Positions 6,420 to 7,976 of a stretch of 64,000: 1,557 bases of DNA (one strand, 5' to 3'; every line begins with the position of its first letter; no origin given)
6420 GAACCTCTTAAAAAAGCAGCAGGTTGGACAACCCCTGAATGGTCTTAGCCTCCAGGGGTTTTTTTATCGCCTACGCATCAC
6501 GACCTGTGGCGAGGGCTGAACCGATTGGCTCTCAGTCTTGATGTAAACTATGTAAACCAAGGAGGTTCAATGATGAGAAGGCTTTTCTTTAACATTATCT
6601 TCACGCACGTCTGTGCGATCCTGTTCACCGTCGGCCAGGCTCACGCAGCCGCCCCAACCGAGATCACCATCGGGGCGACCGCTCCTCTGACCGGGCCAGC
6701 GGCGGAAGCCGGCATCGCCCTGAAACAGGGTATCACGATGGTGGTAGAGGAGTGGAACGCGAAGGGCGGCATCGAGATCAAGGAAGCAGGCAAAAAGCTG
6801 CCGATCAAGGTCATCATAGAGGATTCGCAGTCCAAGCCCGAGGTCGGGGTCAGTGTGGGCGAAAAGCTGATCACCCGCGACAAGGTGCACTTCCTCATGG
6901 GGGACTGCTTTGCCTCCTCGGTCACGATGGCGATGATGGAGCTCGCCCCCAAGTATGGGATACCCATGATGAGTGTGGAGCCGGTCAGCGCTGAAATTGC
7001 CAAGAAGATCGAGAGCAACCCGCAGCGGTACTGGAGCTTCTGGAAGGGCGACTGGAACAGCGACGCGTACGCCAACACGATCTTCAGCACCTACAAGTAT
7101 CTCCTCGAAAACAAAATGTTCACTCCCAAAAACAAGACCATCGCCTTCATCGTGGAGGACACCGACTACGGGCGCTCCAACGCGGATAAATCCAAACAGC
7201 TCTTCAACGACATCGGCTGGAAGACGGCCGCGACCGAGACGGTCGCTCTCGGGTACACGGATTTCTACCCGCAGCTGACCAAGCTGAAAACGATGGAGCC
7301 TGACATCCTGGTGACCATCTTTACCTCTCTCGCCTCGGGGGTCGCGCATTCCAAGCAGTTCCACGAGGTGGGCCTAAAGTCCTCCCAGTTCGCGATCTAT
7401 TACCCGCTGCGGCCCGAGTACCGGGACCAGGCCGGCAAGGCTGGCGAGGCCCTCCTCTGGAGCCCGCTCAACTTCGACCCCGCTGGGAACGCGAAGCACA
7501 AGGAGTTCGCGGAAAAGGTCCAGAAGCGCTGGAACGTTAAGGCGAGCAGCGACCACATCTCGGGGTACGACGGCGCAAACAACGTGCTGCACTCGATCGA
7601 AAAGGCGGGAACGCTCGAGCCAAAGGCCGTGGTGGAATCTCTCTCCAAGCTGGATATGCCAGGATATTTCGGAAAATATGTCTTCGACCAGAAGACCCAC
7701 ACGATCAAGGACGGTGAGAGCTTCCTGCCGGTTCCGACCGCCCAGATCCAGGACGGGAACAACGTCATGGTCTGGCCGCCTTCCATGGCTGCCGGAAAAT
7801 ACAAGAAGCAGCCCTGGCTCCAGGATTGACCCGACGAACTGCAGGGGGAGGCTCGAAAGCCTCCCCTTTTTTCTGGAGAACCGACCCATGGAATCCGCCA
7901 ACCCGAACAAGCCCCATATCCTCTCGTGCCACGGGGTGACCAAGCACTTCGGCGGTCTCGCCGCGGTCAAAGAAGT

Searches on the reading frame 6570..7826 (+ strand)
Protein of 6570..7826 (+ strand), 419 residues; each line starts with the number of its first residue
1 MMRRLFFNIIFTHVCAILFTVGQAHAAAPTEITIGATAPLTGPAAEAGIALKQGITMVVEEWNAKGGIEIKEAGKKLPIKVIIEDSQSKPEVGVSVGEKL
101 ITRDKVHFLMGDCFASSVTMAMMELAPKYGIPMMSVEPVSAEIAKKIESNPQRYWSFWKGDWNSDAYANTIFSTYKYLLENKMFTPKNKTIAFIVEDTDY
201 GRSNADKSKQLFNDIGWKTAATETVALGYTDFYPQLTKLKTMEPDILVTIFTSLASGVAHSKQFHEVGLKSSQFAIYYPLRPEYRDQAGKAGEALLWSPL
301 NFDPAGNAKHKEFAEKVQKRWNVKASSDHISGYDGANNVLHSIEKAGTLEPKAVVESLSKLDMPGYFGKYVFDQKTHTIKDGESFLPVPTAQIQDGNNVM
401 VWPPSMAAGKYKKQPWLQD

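Call 95: search_protein_families(library=padloc, alignment_id=A8, max_evalue=1e-10)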
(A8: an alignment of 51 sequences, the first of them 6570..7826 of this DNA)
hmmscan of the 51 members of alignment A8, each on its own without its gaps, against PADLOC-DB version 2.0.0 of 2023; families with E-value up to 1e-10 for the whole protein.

A. member 1, window:6570-7826:+ (419 aa): 0 families

B. families by the number of members that match (of 51 scanned): 2 families
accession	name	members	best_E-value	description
PDLC04135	mad3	4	7.1e-25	mads_3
PDLC02980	AriA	1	7.1e-11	-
